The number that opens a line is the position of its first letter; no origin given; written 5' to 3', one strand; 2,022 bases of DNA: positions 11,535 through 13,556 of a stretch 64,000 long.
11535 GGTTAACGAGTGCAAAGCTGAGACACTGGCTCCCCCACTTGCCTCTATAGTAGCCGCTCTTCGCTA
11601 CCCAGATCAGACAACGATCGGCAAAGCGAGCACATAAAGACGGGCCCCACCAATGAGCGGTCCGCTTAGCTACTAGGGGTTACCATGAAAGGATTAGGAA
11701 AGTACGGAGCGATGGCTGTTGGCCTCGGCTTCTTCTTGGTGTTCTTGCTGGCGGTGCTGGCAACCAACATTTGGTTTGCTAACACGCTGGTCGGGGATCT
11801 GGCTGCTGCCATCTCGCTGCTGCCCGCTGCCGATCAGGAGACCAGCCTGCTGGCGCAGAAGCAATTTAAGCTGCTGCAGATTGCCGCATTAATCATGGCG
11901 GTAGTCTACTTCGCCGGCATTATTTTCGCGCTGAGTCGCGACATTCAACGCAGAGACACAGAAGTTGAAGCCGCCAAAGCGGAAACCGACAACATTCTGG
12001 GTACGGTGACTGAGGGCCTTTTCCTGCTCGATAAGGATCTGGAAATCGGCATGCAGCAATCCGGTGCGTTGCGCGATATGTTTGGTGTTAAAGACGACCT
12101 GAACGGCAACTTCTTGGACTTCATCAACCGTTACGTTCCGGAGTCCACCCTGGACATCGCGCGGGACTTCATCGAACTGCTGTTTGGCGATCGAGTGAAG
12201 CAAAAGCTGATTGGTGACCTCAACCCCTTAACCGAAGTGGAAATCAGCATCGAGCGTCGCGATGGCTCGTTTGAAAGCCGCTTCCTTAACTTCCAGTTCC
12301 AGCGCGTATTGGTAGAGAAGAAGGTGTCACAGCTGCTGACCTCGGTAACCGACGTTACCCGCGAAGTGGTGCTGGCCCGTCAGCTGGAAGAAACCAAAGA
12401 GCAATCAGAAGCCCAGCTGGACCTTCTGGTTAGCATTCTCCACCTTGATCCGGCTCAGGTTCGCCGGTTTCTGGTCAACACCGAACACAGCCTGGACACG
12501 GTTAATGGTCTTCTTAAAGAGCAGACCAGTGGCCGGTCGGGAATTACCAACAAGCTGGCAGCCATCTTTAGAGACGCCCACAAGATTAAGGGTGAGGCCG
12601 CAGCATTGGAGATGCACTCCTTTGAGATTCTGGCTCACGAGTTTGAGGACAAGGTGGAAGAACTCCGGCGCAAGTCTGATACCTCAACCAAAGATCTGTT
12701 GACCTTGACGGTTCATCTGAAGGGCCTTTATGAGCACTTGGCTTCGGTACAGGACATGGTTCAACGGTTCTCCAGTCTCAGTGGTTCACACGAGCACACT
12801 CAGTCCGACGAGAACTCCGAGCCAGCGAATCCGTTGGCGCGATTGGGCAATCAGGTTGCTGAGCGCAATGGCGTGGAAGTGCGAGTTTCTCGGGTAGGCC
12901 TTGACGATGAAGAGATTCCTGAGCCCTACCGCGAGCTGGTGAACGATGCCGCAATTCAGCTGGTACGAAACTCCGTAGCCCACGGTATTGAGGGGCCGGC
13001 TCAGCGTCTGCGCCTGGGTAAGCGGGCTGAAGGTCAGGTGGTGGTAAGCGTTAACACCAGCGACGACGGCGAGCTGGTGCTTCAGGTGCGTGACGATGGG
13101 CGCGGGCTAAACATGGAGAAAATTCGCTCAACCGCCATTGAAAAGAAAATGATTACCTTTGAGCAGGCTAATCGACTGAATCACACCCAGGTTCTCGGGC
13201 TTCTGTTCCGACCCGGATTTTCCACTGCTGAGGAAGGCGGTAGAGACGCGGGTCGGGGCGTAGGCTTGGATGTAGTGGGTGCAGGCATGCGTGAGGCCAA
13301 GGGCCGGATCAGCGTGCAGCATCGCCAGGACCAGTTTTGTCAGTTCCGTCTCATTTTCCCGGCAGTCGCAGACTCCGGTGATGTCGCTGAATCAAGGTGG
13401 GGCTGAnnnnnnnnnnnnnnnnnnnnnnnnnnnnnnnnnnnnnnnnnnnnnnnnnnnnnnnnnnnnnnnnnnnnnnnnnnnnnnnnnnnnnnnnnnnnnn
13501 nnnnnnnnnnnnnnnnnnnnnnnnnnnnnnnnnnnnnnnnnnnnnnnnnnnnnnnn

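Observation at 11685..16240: Ammonium transporter embedded in a CheA-like kinase / CheY / CheX operon: candidate ammonium-sensing phosphorelay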

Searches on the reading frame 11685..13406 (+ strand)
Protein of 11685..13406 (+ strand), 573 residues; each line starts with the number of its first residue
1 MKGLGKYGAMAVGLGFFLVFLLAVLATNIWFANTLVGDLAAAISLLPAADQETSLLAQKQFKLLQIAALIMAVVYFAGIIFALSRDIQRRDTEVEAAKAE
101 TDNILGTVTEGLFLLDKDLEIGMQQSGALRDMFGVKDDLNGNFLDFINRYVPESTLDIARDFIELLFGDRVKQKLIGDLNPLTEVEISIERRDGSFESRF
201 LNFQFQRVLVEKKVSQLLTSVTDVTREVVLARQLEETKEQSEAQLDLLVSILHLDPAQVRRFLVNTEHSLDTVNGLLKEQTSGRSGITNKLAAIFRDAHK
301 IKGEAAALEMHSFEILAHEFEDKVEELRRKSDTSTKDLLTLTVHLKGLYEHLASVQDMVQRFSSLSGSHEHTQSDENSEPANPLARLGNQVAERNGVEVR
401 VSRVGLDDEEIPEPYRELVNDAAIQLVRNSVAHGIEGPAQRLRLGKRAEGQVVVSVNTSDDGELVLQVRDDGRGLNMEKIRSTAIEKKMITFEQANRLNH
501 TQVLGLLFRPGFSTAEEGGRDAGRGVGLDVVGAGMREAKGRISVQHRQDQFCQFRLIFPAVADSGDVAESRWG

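Call 3: search_protein_families(library=pfam, proteins=[window:11685-13406:+], max_evalue=0.01)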
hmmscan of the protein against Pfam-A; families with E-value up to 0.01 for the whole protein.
window:11685-13406:+ (573 aa): 4 families
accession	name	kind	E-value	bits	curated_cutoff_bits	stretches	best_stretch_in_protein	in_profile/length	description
PF02518.31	HATPase_c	-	2.3e-11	44.6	26.4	1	423-560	6-109/111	Histidine kinase-, DNA gyrase B-, and HSP90-like ATPase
PF01627.28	Hpt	-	6.1e-07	30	24.6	1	261-352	5-81/84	Hpt domain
PF09860.14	DUF2087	-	0.0018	18.9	22.4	0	229-266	18-55/69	Uncharacterized protein conserved in bacteria (DUF2087)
PF14071.11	YlbD_coat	-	0.0099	16.6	27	0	337-375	80-118/126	Putative coat protein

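Call 4: search_protein_families(library=ncbifam, proteins=[window:11685-13406:+], max_evalue=0.01)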
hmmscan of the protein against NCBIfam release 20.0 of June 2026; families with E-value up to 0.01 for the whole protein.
window:11685-13406:+ (573 aa): 6 families
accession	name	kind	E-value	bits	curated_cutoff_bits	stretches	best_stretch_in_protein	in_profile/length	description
NF041336.1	CheA_Halo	equivalog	1.4e-39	136.3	950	2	386-560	365-537/666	chemotaxis protein CheA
NF007835.0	PRK10547.1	equivalog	3.9e-31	108.4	793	2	386-560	354-523/670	chemotaxis protein CheA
NF008298.1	PRK11086.1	subfamily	0.0003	19.4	520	0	506-560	476-525/529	DcuS/MalK family sensor histidine kinase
NF046044.1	PnpS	equivalog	0.00038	19.6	400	0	80-138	36-93/390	two-component system histidine kinase PnpS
NF007688.0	PRK10364.1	equivalog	0.0018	17.1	479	0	504-562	400-453/460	two-component system sensor histidine kinase ZraS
NF041593.1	histid_kinase_PdhS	equivalog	0.0052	14.7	2000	0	448-503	938-988/1041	cell-division control histidine kinase PdhS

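Call 6: find_homologous_proteins(query=window:11685-13406:+, max_evalue=0.00001)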
Query window:11685-13406:+ (573 aa): 491 proteins with E <= 0.00001 among 8000 candidates; the best 120 are listed.
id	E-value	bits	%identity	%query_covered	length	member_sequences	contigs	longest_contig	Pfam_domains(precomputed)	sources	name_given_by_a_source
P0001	0.0e+0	1237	100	100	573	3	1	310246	PF02518.32,PF01627.29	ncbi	ncbi:MAG: ATP-binding protein [Lysobacterales bacterium]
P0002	0.0e+0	1016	83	99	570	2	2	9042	PF02518.32,PF01627.29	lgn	-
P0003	5.5e-220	750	63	99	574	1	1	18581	PF02518.32,PF01627.29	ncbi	-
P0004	1.2e-209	716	60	99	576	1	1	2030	PF02518.32,PF01627.29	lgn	-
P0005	3.6e-208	711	59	99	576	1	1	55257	PF02518.32,PF01627.29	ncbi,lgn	-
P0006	6.0e-145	502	48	95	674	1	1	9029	PF02518.32,PF01627.29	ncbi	-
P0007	3.4e-125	437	43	90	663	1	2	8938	PF02518.32,PF01627.29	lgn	-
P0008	7.6e-123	429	42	93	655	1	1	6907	PF02518.32,PF01627.29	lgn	-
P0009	9.1e-121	422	44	87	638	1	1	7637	PF02518.32,PF01627.29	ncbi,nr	ncbi:MAG: Hpt domain-containing protein [Acidiferrobacterales bacterium]|nr:Hpt domain-containing pr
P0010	2.3e-120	421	43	90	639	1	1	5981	PF02518.32,PF01627.29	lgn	-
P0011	1.2e-119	419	44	87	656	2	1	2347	PF02518.32,PF01627.29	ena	-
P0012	1.7e-119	418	44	92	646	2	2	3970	PF02518.32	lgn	-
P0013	5.0e-119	417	43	90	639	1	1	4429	PF02518.32,PF01627.29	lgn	-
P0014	1.2e-118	415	43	87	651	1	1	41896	PF02518.32,PF01627.29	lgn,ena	-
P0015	3.8e-118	414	42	87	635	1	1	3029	PF02518.32,PF01627.29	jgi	-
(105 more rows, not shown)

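Call 8: find_encoding_contigs(protein=P0003, flank=8000, max_places=2)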
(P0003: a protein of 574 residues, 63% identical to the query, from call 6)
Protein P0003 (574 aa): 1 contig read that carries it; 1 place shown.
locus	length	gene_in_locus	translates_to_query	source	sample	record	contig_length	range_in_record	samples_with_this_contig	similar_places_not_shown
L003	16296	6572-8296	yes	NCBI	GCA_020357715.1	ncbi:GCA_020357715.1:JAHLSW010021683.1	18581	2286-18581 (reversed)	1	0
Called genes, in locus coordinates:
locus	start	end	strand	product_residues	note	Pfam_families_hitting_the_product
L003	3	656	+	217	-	?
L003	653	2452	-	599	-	PF13181:TPR_8 (faint), PF00990:GGDEF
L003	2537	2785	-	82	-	-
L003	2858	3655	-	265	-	PF00590:TP_methylase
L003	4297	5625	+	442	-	PF00026:Asp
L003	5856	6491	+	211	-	PF09694:Gcw_chp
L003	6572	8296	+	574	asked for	PF01627:Hpt (weak), PF02518:HATPase_c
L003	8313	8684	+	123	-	PF00072:Response_reg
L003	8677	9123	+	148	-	PF13690:CheX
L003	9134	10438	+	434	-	PF00909:Ammonium_transp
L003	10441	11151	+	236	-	-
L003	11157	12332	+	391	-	PF00072:Response_reg, PF00563:EAL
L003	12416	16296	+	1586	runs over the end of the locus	PF00028:Cadherin (weak), PF17803:Cadherin_4, PF17892:Cadherin_5, PF17963:Big_9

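Call 9: find_encoding_contigs(protein=P0005, flank=8000, max_places=2)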
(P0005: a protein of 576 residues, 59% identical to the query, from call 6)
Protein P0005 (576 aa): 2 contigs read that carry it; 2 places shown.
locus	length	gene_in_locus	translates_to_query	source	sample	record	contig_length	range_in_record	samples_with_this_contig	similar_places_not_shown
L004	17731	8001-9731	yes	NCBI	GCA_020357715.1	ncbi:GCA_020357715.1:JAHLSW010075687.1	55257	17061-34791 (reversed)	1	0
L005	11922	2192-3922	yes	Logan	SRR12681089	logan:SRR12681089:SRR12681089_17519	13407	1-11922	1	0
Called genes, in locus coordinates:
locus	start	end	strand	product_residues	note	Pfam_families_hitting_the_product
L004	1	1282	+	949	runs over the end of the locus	PF00069:Pkinase, PF07714:PK_Tyr_Ser-Thr, PF03109:ABC1, PF13424:TPR_12 (weak), PF17874:TPR_MalT, PF13424:TPR_12, PF17874:TPR_MalT, PF13424:TPR_12, +10 more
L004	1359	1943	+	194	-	PF07638:Sigma70_ECF, PF06530:Phage_antitermQ (weak), PF08281:Sigma70_r4_2, PF04545:Sigma70_r4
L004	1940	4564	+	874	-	PF00069:Pkinase, PF07714:PK_Tyr_Ser-Thr, PF03109:ABC1 (weak), PF14531:Kinase-like (weak), PF13424:TPR_12, PF13374:TPR_10 (weak), PF13424:TPR_12, PF13424:TPR_12, +8 more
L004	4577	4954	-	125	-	PF00903:Glyoxalase (weak), PF22677:Ble-like_N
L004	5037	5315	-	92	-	-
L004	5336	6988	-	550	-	PF02776:TPP_enzyme_N, PF00205:TPP_enzyme_M, PF02775:TPP_enzyme_C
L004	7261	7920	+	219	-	PF09694:Gcw_chp, PF13609:Porin_4 (weak)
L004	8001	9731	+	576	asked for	PF01627:Hpt (weak), PF02518:HATPase_c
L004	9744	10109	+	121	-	PF00072:Response_reg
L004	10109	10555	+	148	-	PF13690:CheX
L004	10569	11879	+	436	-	PF00909:Ammonium_transp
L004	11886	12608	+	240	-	-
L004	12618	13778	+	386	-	PF00072:Response_reg, PF00563:EAL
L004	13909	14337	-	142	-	PF00583:Acetyltransf_1, PF13673:Acetyltransf_10, PF13508:Acetyltransf_7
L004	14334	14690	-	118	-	PF14534:DUF4440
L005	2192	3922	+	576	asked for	PF01627:Hpt (weak), PF02518:HATPase_c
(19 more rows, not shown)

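Call 10: find_encoding_contigs(protein=P0006, flank=8000, max_places=2)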
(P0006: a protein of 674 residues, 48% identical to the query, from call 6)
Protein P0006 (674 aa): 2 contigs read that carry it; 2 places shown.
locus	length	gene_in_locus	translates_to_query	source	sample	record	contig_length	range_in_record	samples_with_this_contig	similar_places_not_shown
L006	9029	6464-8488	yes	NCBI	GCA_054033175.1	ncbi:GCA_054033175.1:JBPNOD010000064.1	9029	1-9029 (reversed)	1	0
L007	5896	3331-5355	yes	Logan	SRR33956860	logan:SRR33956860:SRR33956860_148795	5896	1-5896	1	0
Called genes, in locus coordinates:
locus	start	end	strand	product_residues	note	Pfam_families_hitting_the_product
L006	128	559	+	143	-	PF01797:Y1_Tnp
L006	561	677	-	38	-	-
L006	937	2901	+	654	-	PF00561:Abhydrolase_1 (faint), PF01738:DLH, PF02129:Peptidase_S15, PF12146:Hydrolase_4 (faint), PF12697:Abhydrolase_6 (weak), PF20434:BD-FAE, PF00326:Peptidase_S9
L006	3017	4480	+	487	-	PF22842:Pel9A-like_beta_helix (weak)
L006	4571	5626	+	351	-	PF13964:Beta-prop_Calicin, PF24981:Beta-prop_ATRN-LZTR1, PF24996:NANM (faint), PF25210:Kelch_FKB95, PF24681:Kelch_KLHDC2_KLHL20_DRC7, PF01344:Kelch_1 (faint), PF07646:Kelch_2 (faint), PF13415:Beta-prop_FBX42 (weak)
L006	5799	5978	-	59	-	-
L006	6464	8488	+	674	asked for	PF01627:Hpt (weak), PF02518:HATPase_c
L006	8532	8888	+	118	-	PF00072:Response_reg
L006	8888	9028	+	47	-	?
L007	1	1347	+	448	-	?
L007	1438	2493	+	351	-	PF13964:Beta-prop_Calicin, PF24981:Beta-prop_ATRN-LZTR1, PF24996:NANM (faint), PF25210:Kelch_FKB95, PF24681:Kelch_KLHDC2_KLHL20_DRC7, PF01344:Kelch_1 (faint), PF07646:Kelch_2 (faint), PF13415:Beta-prop_FBX42 (weak)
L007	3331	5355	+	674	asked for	PF01627:Hpt (weak), PF02518:HATPase_c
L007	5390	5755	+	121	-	PF00072:Response_reg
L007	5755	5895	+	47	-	?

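Call 13: find_related_loci(query=A1, collection=genome_contigs, flank=10000)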
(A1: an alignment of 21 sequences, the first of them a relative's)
Query A1 (573 aa) in genome_contigs; peptide patterns used: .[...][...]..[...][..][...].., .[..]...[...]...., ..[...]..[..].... (x = any residue, [..] = any of these).
600 stretches matched a pattern (row limit reached: there are more); 571 encode a relative of the query (tblastn E <= 1e-3); the best 80 are kept; 80 distinct loci.
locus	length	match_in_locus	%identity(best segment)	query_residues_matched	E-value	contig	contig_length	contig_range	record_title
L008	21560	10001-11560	41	50-559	4e-126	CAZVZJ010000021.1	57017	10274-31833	MAG TPA_asm: uncultured Marinicella sp. isolate binchicken_co366_14 genome assembly, contig: NODE_239_length_57017_cov_1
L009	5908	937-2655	40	37-559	1e-124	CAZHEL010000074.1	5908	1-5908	MAG TPA_asm: uncultured Gammaproteobacteria bacterium isolate binchicken_co258_22 genome assembly, contig: NODE_10217_le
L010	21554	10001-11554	43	57-558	4e-124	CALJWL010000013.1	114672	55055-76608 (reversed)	MAG: uncultured Arenicella sp. isolate L1_Bin_METABAT__211_1 genome assembly, contig: c_000001849540, whole genome shotg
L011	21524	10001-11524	42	59-554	3e-118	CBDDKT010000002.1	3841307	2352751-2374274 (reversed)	MAG: Arenicella sp. isolate ab8cd949-2da5-494f-a2da-1e27307f8e5f genome assembly, contig: contig_2, whole genome shotgun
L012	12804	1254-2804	41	62-559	1e-116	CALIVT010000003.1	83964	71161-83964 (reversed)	MAG: uncultured Arenicella sp. isolate R2_Bin_METABAT__76_1 genome assembly, contig: c_000000140098, whole genome shotgu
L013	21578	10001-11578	39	60-572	4e-116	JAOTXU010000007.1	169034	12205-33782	MAG: Gammaproteobacteria bacterium isolate 21_Jan_SF_Bin23 21_Jan_SF_Bin23_scaffold_36_c1, whole genome shotgun sequence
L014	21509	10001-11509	40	59-562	2e-113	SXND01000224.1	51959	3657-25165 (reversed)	MAG: Proteobacteria bacterium isolate F1-120-MAGs186 F1-120__c774496, whole genome shotgun sequence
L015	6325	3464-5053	39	64-561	4e-113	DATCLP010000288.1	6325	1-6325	MAG TPA_asm: Steroidobacteraceae bacterium isolate SMAG_U7125 k141_875046, whole genome shotgun sequence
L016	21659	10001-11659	38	36-561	2e-111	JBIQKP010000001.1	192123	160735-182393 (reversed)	MAG: Lysobacterales bacterium isolate mag.74f NODE_74_length_192123, whole genome shotgun sequence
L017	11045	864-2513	38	39-560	1e-110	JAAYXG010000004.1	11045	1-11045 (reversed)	MAG: Lysobacteraceae bacterium isolate AS06rmzACSIP_108 4335_AS06, whole genome shotgun sequence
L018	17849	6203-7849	38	38-559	7e-110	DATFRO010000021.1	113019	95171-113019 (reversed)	MAG TPA_asm: Steroidobacteraceae bacterium isolate SMAG_U9360 k141_4539781, whole genome shotgun sequence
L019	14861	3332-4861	39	61-562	2e-109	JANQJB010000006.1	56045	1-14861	MAG: Marinagarivorans sp. isolate PL25a_bin.100 k99_3762293, whole genome shotgun sequence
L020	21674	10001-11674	38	60-568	2e-109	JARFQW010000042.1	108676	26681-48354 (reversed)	MAG: Gammaproteobacteria bacterium isolate MAG_Ve_Sed_34 k141_9298624, whole genome shotgun sequence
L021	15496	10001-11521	41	69-561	5e-109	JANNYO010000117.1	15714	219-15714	MAG: Rhodanobacteraceae bacterium isolate VAR_34_concoct_115_sub VAR_34_k141_694528, whole genome shotgun sequence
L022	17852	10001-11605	37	39-567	5e-109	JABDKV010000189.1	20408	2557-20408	MAG: Gammaproteobacteria bacterium isolate SS_bin_58 k127_2399703, whole genome shotgun sequence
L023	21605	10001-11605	38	43-559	1e-108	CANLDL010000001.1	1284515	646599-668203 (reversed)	uncultured Pseudomonadales bacterium isolate 207.fasta genome assembly, contig: NODE_1, whole genome shotgun sequence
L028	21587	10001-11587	38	48-562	1e-107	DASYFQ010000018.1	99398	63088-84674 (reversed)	MAG TPA_asm: Steroidobacteraceae bacterium isolate SMAG_U5019 k141_3073053, whole genome shotgun sequence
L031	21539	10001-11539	38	62-567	4e-104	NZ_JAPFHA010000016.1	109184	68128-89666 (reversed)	Niveibacterium sp. 24ML NODE_16_length_109184_cov_84.086429, whole genome shotgun sequence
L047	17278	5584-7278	37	38-572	3e-101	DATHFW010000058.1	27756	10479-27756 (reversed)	MAG TPA_asm: Steroidobacteraceae bacterium isolate SMAG_U12457 k141_110243, whole genome shotgun sequence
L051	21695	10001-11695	36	31-561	3e-100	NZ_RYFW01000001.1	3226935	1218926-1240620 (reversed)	Peristeroidobacter agariperforans strain KA5-B Scaffold1_1, whole genome shotgun sequence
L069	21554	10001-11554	37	39-560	3e-98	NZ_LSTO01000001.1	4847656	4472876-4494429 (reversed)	Noviherbaspirillum denitrificans strain TSA40 Contig01, whole genome shotgun sequence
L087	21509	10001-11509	34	60-563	3e-95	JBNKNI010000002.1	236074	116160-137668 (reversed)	MAG: Reinekea sp. isolate G2.bin.2.strict NODE_2_length_236074_cov_6.897482, whole genome shotgun sequence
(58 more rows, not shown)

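Call 39: search_protein_families(library=pfam, proteins=[L018:8764-10656:+, L047:3712-5061:+, L003:11157-12332:+, L003:5856-6491:+], max_evalue=0.001)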
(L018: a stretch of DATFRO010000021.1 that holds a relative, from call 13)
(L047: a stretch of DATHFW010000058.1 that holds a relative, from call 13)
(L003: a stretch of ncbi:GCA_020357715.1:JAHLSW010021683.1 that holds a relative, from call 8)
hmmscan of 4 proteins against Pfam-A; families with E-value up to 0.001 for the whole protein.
L018:8764-10656:+ (630 aa): 1 family
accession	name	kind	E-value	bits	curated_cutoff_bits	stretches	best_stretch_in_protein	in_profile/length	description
PF03544.19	TonB_C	-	3.6e-17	63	24.6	1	552-627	3-78/79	Gram-negative bacterial TonB protein C-terminal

L047:3712-5061:+ (449 aa): 6 families
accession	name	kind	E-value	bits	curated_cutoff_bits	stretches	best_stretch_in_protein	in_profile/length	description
PF00069.31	Pkinase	-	1.7e-46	159.2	31.7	1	177-421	1-253/263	Protein kinase domain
PF07714.23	PK_Tyr_Ser-Thr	-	1.8e-28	100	23.1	1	179-419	3-248/258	Protein tyrosine and serine/threonine kinase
PF01636.29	APH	-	1.1e-07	32.3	23.2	1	294-331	168-206/239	Phosphotransferase enzyme family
PF06293.20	Kdo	-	0.00011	22.2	21.3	1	273-327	116-174/207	Lipopolysaccharide kinase (Kdo/WaaP) family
PF01163.29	RIO1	-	0.00037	20.6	22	1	267-322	97-151/187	RIO domain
PF03109.22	ABC1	-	0.00048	19.8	22.9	1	257-323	148-215/244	ABC1 atypical kinase-like domain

L003:11157-12332:+ (391 aa): 2 families
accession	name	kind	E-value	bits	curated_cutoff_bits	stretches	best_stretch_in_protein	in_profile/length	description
PF00563.25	EAL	-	7.7e-54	183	31.3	1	144-370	10-236/236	EAL domain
PF00072.30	Response_reg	-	2.2e-09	37.9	30.2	1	6-94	1-89/111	Response regulator receiver domain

L003:5856-6491:+ (211 aa): 2 families
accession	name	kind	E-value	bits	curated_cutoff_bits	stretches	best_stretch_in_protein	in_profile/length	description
PF09694.16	Gcw_chp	-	6.5e-30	105.3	24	1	22-179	8-184/230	Bacterial protein of unknown function (Gcw_chp)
PF13609.12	Porin_4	-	0.00081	19.7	27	1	81-198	114-242/310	Gram-negative porin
